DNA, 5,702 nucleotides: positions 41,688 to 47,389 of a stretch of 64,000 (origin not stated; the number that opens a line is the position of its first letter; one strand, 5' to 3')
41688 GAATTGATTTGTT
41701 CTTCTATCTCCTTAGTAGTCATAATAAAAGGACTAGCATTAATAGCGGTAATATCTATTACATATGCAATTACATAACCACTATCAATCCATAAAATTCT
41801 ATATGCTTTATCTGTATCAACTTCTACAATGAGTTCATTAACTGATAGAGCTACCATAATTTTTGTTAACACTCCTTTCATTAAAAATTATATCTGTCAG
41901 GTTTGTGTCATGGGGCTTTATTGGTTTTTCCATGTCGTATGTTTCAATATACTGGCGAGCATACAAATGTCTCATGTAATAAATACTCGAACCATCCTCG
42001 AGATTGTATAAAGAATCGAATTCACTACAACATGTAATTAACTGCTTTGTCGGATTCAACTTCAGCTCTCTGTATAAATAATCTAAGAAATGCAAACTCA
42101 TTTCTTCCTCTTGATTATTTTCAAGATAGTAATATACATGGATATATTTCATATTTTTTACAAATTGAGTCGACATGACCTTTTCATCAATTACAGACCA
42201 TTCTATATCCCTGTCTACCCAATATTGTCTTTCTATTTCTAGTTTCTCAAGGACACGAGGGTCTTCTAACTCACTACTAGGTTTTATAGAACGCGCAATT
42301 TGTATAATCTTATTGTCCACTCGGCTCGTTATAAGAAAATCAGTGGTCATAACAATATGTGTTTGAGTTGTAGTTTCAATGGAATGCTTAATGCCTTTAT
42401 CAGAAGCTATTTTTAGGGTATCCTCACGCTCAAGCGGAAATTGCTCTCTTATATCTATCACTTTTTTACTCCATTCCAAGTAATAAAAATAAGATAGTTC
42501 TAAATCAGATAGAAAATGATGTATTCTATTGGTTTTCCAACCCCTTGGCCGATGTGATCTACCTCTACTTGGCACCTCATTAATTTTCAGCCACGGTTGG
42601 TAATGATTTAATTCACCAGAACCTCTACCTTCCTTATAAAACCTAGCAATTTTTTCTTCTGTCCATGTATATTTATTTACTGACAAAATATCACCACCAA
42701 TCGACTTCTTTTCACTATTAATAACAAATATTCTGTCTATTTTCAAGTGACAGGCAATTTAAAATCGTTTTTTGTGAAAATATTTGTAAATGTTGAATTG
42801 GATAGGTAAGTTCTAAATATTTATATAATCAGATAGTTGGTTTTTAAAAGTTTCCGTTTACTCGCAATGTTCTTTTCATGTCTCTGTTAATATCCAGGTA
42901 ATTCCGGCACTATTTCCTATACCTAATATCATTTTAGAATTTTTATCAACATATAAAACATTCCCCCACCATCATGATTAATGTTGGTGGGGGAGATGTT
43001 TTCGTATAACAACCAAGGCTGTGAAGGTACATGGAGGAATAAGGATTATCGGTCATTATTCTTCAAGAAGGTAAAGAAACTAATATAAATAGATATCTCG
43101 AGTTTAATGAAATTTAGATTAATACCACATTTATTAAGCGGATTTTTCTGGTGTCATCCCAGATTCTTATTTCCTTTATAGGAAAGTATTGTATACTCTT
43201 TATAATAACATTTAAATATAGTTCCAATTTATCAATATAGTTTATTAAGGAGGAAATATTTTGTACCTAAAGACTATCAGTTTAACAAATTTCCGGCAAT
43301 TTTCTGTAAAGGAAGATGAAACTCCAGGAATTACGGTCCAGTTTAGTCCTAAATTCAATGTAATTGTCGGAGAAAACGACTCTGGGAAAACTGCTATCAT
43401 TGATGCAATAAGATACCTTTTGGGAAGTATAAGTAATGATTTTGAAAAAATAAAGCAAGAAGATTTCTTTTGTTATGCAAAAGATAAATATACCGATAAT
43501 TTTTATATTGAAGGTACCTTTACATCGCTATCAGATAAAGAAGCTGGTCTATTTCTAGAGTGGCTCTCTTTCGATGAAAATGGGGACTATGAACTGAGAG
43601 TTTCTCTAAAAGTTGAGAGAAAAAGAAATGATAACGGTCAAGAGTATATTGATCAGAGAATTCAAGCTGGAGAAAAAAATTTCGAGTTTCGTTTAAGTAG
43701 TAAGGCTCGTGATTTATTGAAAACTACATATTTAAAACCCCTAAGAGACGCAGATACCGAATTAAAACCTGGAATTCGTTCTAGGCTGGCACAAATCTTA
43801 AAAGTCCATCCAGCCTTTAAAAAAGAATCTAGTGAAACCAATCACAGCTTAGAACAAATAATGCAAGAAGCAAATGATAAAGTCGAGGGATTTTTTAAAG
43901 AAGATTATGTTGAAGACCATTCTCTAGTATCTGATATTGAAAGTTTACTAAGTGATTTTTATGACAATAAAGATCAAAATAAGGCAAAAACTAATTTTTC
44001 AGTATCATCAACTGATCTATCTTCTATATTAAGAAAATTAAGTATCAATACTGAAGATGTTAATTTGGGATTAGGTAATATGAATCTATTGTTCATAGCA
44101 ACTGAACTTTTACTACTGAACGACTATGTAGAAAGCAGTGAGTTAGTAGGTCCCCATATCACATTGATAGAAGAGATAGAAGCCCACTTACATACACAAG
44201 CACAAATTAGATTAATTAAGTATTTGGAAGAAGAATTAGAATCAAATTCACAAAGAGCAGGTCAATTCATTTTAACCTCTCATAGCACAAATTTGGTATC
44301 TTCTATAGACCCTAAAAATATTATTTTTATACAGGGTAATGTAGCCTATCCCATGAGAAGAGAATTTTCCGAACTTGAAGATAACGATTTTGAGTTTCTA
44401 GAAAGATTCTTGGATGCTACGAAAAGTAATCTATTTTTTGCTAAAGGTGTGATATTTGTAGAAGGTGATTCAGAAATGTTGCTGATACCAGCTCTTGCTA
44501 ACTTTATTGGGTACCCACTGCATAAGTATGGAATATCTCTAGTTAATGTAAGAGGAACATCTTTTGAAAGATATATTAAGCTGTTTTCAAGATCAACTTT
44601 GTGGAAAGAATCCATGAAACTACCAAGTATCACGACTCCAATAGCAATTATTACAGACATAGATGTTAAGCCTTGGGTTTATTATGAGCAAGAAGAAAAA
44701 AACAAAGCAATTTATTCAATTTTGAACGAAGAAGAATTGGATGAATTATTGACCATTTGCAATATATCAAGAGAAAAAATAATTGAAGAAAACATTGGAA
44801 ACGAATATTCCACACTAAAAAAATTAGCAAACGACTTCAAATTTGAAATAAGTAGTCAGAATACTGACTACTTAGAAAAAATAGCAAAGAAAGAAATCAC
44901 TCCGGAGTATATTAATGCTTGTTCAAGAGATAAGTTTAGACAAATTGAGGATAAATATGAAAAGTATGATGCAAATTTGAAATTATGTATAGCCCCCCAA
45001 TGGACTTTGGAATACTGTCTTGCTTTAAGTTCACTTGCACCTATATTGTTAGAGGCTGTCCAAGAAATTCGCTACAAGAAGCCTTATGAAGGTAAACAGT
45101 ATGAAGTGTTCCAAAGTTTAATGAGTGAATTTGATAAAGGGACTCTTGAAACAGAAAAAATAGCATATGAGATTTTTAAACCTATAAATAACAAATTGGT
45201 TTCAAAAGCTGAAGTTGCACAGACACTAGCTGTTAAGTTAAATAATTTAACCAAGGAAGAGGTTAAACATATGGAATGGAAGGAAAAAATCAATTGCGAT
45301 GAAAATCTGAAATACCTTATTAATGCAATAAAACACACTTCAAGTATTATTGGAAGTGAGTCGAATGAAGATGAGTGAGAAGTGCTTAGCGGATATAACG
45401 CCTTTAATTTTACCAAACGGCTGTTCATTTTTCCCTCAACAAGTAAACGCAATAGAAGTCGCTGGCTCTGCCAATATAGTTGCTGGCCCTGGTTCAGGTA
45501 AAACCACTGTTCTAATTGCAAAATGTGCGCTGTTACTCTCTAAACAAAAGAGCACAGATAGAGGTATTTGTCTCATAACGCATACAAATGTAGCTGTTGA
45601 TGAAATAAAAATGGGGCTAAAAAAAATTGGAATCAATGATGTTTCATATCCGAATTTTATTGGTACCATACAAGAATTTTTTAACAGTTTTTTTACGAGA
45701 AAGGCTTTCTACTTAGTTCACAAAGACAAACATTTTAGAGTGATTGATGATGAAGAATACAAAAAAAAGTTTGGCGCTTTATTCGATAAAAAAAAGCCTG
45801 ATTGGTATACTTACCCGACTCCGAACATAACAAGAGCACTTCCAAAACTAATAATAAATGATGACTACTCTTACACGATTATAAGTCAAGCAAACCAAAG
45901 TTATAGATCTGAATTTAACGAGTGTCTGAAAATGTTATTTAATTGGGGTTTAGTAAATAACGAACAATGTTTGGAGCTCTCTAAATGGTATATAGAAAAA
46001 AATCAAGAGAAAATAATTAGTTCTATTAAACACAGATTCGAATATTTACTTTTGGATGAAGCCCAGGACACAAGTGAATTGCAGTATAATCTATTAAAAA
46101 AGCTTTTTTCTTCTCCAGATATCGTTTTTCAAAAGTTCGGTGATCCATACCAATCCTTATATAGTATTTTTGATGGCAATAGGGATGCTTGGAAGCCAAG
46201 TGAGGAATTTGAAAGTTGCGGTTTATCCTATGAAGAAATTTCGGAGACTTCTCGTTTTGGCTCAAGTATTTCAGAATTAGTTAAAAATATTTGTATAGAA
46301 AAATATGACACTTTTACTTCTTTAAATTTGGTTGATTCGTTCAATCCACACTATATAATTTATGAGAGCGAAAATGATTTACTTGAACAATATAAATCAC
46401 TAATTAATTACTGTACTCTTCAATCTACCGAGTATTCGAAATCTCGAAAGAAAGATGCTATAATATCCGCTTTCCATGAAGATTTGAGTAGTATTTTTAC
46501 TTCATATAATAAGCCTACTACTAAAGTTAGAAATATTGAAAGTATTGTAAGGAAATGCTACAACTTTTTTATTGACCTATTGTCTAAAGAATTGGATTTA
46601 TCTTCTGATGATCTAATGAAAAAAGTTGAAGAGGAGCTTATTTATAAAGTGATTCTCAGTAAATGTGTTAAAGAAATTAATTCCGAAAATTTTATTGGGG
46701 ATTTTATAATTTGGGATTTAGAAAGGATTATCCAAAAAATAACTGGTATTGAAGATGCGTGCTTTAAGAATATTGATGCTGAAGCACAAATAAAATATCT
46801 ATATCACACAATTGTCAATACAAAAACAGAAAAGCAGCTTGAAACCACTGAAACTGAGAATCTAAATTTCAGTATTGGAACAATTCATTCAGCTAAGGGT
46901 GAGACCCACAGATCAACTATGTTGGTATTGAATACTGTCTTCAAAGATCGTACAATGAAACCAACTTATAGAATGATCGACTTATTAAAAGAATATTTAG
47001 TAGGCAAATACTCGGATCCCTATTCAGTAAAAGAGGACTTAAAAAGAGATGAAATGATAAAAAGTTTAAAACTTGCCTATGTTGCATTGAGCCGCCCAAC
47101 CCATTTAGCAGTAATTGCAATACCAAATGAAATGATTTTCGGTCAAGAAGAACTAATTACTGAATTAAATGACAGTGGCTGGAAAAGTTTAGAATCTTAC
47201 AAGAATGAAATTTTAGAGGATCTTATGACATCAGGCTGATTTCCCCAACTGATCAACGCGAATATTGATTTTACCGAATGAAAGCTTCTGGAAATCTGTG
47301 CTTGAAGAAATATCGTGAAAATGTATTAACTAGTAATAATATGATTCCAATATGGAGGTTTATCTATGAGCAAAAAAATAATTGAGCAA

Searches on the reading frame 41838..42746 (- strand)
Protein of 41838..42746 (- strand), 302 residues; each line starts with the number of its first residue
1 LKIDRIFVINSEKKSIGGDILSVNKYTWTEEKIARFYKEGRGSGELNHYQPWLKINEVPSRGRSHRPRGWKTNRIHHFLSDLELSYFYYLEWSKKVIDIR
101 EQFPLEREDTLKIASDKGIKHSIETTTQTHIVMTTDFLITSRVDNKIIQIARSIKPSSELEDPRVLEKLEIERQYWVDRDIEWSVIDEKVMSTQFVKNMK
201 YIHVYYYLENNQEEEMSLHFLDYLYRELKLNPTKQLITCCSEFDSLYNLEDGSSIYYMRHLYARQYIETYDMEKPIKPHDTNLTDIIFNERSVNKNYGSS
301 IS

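Call 6: search_protein_families(library=pfam, proteins=[window:41838-42746:-], max_evalue=0.01)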
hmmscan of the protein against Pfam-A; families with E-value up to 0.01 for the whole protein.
window:41838-42746:- (302 aa): 2 families
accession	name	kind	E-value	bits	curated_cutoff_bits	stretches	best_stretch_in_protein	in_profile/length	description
PF08722.17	Tn7_TnsA-like_N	-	7.8e-21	74.9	26.5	1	94-188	2-85/85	TnsA-like endonuclease N terminal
PF08721.17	Tn7_Tnp_TnsA_C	-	1.3e-11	45.2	23.4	1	193-268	4-80/83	TnsA endonuclease C terminal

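Call 7: search_protein_families(library=padloc, proteins=[window:41838-42746:-], max_evalue=0.01)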
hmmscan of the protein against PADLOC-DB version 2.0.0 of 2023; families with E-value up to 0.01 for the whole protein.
window:41838-42746:- (302 aa): 0 families

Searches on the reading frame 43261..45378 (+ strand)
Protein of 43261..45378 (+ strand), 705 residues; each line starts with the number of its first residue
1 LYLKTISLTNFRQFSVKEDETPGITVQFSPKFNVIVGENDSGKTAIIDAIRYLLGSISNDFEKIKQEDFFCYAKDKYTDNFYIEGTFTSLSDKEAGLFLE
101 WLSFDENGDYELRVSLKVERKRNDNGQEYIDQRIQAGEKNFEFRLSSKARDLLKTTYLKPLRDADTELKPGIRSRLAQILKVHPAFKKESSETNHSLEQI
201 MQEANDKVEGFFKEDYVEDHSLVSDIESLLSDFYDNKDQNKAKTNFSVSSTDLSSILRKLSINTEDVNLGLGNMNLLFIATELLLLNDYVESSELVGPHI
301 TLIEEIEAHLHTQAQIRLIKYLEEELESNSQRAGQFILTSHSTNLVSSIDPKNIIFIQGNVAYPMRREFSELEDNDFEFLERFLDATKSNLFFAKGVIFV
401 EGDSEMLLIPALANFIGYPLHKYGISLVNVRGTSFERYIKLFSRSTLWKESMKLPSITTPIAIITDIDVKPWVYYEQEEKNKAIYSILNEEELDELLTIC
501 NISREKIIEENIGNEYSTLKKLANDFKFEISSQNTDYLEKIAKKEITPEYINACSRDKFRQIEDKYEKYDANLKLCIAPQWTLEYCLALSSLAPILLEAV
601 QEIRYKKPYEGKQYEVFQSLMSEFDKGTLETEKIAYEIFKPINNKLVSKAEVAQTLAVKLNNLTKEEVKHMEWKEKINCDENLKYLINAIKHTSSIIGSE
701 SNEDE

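Call 6: search_protein_families(library=pfam, proteins=[window:43261-45378:+], max_evalue=0.01)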
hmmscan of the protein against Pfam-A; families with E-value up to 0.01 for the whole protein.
window:43261-45378:+ (705 aa): 8 families
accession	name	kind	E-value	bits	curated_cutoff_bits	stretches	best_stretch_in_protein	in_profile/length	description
PF13175.12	AAA_15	-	4.5e-26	92.8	32.1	2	154-346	200-374/374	AAA ATPase domain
PF13304.12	AAA_21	-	1.5e-18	68.4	27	1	32-347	1-304/304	AAA domain, putative AbiEii toxin, Type IV TA system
PF20469.4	OLD-like_TOPRIM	-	3.7e-16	59.9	23.2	1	392-468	1-67/67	Overcoming lysogenization defect protein-like, TOPRIM domain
PF02463.25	SMC_N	-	5.4e-15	55.8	40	1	2-105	1-90/220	RecF/RecN/SMC N terminal domain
PF13476.12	AAA_23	-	6.4e-10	40.4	27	1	6-210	2-114/201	AAA domain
PF11398.14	DUF2813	-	2.1e-06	27.8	21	1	31-353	23-332/372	Protein of unknown function (DUF2813)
PF13555.12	AAA_29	-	0.00013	22.1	27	1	25-55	16-47/61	P-loop containing region of AAA domain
PF13514.12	AAA_27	-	0.0042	17.1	22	1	3-59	3-55/206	AAA domain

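Call 7: search_protein_families(library=padloc, proteins=[window:43261-45378:+], max_evalue=0.01)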
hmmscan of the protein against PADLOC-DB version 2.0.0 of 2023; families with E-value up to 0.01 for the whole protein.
window:43261-45378:+ (705 aa): 109 families (the best 25 are shown)
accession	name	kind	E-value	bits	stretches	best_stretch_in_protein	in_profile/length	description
PDLC00080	GajA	-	6.1e-210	697.1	1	1-694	1-619/622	AAA ATPase domain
PDLC00099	GajA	-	3e-168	559.6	1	1-696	1-620/626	AAA ATPase domain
PDLC00096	GajA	-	5.9e-124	413.1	1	1-693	1-612/630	AAA ATPase domain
PDLC00091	GajA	-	5.2e-93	311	2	1-548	1-546/627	AAA ATPase domain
PDLC00071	GajA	-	2.9e-85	285.2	1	1-675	1-566/588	AAA ATPase domain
PDLC00083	GajA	-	3.6e-67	225.2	1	1-570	1-577/639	AAA ATPase domain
PDLC00070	GajA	-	4.1e-62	208.6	1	1-566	1-547/596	AAA ATPase domain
PDLC00073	GajA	-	1.4e-57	194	1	1-662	1-569/589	AAA ATPase domain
PDLC00069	GajA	-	3.6e-56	188.9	2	132-568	154-609/687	AAA ATPase domain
PDLC00064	GajA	-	1.2e-53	180.8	1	162-663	2-439/464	AAA ATPase domain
PDLC00072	GajA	-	1.1e-51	174.2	2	153-544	203-574/709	AAA ATPase domain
PDLC00101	GajA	-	5.5e-51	172.1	1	1-589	1-539/632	AAA ATPase domain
PDLC00077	GajA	-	7.8e-45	151.5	2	145-546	185-570/616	AAA ATPase domain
PDLC00092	GajA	-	2.3e-44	149.9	2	156-512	174-517/604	AAA ATPase domain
PDLC00066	GajA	-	2.8e-37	126.5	1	1-443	1-420/567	AAA ATPase domain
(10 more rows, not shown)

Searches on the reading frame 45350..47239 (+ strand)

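Call 6: search_protein_families(library=pfam, proteins=[window:45350-47239:+], max_evalue=0.01)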
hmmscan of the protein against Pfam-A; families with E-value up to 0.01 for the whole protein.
window:45350-47239:+ (629 aa): 4 families
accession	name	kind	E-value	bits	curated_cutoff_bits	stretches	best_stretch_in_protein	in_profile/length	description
PF00580.27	UvrD-helicase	-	8.6e-30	104.8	23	1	30-272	4-254/271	UvrD/REP helicase N-terminal domain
PF13245.12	AAA_19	-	3.8e-12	47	25.1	1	40-271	13-131/134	AAA domain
PF13086.12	AAA_11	-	0.00029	21.1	27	1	36-92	11-74/257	AAA domain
PF01443.25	Viral_helicase1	-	0.0074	16.6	21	0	212-271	44-99/228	Viral superfamily 1 RNA helicase core domain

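Call 7: search_protein_families(library=padloc, proteins=[window:45350-47239:+], max_evalue=0.01)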
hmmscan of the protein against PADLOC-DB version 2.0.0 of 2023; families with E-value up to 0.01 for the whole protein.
window:45350-47239:+ (629 aa): 43 families (the best 25 are shown)
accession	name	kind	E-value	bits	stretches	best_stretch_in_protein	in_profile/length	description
PDLC00126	GajB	-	1.3e-214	712.5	1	9-615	3-604/606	UrvD helicase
PDLC00131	GajB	-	5.8e-86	287.8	1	16-612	14-643/647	UrvD helicase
PDLC00147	GajB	-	1.1e-70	237.3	2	36-350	38-350/637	UrvD helicase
PDLC00146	GajB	-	3.8e-64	215.7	3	17-160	13-156/663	UrvD helicase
PDLC00105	GajB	-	1.8e-55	186.8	2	26-317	28-313/649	UrvD helicase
PDLC00124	GajB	-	4.5e-52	175.5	2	187-612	263-730/738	UrvD helicase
PDLC00139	GajB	-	6.3e-39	131.7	3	33-140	30-137/644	UrvD helicase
PDLC00138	GajB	-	3.5e-37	126.4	1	29-596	7-572/581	UrvD helicase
PDLC00129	GajB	-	1.5e-34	117.6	2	44-528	31-533/594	UrvD helicase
PDLC00127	GajB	-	7.3e-33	111.9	1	30-322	12-296/594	UrvD helicase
PDLC00112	GajB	-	7.4e-31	105.4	2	30-280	10-261/581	UrvD helicase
PDLC00117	GajB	-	1.7e-27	94.2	1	29-276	18-264/604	UrvD helicase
PDLC00130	GajB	-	1.9e-26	90.5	1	29-278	6-253/589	UrvD helicase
PDLC00136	GajB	-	2.1e-25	87.6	1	27-272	6-248/570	UrvD helicase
PDLC00123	GajB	-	9.6e-24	81.9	2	29-111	7-86/540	UrvD helicase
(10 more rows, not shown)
